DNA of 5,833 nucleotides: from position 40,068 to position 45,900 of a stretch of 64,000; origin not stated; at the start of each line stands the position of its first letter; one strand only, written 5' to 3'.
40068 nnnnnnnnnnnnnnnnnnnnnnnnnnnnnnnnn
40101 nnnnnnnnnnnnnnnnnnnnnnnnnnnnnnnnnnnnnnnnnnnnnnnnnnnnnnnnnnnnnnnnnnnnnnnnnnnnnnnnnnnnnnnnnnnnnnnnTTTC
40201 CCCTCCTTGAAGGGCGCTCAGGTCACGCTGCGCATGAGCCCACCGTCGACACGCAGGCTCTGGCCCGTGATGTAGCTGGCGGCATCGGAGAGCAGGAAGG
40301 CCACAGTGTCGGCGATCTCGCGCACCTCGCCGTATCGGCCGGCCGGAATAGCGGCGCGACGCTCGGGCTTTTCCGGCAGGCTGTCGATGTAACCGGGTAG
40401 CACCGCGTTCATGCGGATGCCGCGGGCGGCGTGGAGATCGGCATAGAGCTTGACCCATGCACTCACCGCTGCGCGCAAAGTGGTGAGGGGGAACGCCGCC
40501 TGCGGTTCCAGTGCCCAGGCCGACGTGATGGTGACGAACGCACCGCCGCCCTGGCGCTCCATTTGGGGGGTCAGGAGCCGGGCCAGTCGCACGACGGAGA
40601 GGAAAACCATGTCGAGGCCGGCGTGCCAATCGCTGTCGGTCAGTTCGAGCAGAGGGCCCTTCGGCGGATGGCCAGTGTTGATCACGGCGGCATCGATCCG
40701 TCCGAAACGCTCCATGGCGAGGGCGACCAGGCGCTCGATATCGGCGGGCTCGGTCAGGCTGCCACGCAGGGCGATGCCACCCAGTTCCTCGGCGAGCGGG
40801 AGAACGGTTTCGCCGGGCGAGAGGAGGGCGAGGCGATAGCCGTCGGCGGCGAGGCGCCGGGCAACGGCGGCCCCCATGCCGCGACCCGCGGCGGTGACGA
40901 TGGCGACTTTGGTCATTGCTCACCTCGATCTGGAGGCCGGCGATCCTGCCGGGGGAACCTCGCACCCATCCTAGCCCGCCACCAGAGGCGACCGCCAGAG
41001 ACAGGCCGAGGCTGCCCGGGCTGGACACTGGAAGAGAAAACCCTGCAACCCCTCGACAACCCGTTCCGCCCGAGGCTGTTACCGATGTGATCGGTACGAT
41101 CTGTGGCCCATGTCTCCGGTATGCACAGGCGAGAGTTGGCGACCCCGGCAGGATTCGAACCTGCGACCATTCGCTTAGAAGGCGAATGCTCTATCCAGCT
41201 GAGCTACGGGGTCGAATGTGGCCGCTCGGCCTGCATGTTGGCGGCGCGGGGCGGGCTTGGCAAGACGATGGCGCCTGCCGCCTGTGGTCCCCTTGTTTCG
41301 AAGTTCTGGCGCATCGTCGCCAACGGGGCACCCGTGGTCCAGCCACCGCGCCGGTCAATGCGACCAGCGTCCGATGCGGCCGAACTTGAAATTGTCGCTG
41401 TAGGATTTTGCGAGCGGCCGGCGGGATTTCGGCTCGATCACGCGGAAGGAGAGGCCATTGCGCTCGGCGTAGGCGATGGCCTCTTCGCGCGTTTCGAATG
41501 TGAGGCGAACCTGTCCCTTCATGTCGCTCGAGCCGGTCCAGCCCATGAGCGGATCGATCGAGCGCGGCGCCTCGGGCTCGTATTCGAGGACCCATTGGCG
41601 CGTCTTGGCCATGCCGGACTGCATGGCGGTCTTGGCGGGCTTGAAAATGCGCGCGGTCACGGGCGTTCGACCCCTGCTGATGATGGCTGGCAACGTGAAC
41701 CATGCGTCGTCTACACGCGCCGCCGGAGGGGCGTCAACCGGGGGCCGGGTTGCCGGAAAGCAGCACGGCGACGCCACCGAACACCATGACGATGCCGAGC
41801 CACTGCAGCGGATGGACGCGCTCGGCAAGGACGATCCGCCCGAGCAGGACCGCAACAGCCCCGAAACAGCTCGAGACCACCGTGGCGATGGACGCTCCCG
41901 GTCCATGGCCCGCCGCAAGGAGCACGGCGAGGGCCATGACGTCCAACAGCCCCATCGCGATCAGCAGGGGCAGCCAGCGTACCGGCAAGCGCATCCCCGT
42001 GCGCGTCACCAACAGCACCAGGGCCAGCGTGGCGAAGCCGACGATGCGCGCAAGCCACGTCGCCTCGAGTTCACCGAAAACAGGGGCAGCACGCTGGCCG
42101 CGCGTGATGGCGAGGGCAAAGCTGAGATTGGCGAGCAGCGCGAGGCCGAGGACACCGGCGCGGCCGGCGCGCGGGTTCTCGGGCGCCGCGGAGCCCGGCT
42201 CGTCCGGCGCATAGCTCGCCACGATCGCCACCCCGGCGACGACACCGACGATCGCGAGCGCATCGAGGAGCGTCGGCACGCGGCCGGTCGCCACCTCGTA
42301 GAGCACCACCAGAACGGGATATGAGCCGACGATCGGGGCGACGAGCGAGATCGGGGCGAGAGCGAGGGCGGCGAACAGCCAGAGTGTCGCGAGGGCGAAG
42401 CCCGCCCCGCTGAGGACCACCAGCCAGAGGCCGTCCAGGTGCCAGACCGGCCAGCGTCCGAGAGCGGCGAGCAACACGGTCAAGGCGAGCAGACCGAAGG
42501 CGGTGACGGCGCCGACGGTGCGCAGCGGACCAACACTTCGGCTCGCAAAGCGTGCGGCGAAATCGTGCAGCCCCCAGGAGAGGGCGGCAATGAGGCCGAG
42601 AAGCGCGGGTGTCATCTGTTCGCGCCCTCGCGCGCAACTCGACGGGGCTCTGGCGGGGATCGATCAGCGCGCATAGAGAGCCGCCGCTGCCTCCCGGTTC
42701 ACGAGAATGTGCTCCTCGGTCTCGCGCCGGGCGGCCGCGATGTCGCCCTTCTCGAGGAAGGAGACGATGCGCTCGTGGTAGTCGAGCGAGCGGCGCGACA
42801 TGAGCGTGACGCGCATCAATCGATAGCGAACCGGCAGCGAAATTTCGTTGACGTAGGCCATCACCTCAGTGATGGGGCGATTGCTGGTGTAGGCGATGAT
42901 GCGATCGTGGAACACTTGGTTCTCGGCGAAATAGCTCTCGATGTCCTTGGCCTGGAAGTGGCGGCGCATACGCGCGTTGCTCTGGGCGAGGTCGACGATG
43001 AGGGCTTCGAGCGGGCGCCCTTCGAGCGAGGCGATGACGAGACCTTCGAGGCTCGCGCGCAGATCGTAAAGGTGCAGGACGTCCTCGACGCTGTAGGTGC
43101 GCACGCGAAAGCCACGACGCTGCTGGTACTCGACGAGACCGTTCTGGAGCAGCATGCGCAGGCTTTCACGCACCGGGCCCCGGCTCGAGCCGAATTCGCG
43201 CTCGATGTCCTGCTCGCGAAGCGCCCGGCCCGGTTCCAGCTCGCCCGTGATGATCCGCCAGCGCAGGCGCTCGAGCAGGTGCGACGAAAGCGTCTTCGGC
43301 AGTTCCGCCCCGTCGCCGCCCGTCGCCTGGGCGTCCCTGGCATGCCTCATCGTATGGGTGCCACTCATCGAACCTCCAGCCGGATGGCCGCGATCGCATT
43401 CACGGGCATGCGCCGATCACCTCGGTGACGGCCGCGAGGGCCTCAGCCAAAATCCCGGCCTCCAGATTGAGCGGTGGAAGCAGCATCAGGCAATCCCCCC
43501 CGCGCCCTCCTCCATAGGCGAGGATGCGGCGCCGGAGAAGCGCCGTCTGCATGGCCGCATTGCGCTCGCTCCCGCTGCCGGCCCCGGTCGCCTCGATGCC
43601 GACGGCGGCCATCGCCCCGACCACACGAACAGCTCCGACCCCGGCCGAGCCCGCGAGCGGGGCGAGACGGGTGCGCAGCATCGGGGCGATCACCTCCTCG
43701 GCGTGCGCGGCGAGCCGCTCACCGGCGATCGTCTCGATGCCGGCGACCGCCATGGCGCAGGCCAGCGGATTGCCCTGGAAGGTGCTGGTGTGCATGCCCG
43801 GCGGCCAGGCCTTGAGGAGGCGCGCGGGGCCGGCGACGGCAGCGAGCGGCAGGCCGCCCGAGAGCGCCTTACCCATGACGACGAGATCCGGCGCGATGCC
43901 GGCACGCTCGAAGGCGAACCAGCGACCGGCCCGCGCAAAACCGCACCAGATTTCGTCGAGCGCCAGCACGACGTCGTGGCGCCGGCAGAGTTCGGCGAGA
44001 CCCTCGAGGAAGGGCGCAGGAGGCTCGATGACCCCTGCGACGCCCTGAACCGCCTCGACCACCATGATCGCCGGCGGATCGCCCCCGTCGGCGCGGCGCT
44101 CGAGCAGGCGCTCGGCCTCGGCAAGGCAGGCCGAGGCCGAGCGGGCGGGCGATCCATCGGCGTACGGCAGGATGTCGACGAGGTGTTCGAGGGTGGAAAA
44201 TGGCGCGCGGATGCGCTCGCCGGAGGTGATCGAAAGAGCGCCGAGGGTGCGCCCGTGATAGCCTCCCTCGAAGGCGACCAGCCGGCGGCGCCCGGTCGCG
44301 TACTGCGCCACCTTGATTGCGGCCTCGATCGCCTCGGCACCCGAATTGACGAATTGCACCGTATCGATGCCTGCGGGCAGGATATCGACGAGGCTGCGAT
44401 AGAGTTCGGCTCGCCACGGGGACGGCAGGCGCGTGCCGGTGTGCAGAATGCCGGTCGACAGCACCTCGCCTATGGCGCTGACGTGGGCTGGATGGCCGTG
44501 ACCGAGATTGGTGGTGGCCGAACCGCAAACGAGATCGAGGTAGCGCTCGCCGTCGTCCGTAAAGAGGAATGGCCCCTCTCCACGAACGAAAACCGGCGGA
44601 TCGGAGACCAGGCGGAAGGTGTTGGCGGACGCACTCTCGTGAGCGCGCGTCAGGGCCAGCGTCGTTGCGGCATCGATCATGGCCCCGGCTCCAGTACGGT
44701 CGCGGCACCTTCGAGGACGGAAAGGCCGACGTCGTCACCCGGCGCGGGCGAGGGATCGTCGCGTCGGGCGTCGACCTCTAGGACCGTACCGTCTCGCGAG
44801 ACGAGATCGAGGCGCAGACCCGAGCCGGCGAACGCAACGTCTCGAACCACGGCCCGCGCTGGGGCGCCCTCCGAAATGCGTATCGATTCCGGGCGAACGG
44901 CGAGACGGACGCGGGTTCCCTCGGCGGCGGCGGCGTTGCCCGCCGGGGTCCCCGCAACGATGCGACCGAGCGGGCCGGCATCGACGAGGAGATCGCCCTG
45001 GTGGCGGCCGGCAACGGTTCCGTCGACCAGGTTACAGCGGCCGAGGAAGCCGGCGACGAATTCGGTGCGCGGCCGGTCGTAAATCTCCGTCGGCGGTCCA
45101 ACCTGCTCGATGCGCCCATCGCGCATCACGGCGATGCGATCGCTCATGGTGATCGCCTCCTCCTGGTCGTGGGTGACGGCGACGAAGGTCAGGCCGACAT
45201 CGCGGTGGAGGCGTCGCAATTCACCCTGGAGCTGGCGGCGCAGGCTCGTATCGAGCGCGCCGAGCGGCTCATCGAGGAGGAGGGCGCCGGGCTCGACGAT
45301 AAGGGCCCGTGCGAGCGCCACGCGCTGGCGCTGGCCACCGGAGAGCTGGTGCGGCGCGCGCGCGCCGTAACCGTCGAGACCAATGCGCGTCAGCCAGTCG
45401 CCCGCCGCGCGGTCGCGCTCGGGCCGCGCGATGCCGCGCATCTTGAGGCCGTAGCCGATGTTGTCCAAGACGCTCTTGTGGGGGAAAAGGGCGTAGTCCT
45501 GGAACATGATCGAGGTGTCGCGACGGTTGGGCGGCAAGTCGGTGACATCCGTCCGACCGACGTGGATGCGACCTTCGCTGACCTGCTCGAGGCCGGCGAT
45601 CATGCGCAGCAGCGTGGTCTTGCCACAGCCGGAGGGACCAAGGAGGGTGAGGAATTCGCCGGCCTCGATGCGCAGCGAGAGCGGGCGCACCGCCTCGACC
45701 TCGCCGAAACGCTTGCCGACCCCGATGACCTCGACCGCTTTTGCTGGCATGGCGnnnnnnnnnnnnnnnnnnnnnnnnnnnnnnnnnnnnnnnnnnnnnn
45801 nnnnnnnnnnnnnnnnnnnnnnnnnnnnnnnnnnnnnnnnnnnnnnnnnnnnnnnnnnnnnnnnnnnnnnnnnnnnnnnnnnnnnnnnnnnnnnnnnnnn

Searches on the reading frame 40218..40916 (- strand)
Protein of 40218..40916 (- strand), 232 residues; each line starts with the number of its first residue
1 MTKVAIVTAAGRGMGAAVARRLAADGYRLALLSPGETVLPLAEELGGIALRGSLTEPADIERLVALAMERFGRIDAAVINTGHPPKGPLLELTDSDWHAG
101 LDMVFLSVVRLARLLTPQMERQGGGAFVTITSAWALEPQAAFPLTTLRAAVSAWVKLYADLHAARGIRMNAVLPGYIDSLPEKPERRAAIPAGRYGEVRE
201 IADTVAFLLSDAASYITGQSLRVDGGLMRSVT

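Call 45: search_protein_families(library=pfam, proteins=[window:40218-40916:-], max_evalue=0.001)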
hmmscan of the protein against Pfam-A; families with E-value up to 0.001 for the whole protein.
window:40218-40916:- (232 aa): 2 families
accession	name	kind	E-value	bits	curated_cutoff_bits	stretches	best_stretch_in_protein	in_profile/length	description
PF13561.12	adh_short_C2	-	1.2e-43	149.8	27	1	10-227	4-235/236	Enoyl-(Acyl carrier protein) reductase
PF00106.31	adh_short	-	4.2e-30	105.1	26.6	1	3-179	1-184/195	short chain dehydrogenase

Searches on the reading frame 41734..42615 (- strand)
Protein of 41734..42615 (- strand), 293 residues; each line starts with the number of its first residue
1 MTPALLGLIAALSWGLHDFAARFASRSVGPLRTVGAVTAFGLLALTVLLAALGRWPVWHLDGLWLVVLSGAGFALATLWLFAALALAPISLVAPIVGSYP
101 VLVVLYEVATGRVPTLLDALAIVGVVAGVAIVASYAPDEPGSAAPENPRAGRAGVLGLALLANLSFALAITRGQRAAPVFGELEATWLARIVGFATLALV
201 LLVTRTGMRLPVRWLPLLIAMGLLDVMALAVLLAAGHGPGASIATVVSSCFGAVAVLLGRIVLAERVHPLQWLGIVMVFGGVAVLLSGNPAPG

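Call 45: search_protein_families(library=pfam, proteins=[window:41734-42615:-], max_evalue=0.001)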
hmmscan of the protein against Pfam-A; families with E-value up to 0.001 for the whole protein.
window:41734-42615:- (293 aa): 1 family
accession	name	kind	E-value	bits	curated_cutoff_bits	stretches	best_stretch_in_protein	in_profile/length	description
PF00892.27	EamA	-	9.3e-23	81.4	28.2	2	4-132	4-133/135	EamA-like transporter family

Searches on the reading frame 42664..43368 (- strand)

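Call 45: search_protein_families(library=pfam, proteins=[window:42664-43368:-], max_evalue=0.001)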
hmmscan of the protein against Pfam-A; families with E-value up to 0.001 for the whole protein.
window:42664-43368:- (234 aa): 2 families
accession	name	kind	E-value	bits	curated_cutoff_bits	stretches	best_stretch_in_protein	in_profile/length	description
PF07729.17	FCD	-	1.8e-17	64.3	24.3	1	100-221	2-123/125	FCD domain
PF00392.27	GntR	-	3.8e-16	58.9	27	1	28-89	2-64/64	Bacterial regulatory proteins, gntR family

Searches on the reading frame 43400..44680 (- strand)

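Call 45: search_protein_families(library=pfam, proteins=[window:43400-44680:-], max_evalue=0.001)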
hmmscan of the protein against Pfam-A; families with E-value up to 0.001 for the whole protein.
window:43400-44680:- (426 aa): 1 family
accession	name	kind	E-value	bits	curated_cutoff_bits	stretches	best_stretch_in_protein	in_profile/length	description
PF00202.27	Aminotran_3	-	5.2e-83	279.4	30.5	1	30-420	12-401/403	Aminotransferase class-III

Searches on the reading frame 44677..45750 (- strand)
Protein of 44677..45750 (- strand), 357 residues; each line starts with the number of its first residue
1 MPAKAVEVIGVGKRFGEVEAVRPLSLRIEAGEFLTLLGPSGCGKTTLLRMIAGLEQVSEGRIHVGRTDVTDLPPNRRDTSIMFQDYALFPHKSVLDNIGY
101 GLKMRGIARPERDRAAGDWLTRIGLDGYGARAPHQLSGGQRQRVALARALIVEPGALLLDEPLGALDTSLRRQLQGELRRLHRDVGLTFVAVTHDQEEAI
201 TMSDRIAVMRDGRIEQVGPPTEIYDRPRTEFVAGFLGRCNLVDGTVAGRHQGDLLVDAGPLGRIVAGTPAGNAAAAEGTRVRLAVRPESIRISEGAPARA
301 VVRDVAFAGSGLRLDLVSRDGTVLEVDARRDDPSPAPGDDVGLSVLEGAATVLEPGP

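Call 45: search_protein_families(library=pfam, proteins=[window:44677-45750:-], max_evalue=0.001)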
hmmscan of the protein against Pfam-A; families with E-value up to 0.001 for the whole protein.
window:44677-45750:- (357 aa): 3 families
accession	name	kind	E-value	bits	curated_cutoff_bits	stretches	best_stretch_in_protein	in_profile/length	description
PF00005.33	ABC_tran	-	8e-34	117.6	25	1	22-163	2-136/137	ABC transporter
PF08402.16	TOBE_2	-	2.3e-09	37.7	21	1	283-353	1-76/76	TOBE domain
PF13304.12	AAA_21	-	2.5e-06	28.2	27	0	126-196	228-300/304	AAA domain, putative AbiEii toxin, Type IV TA system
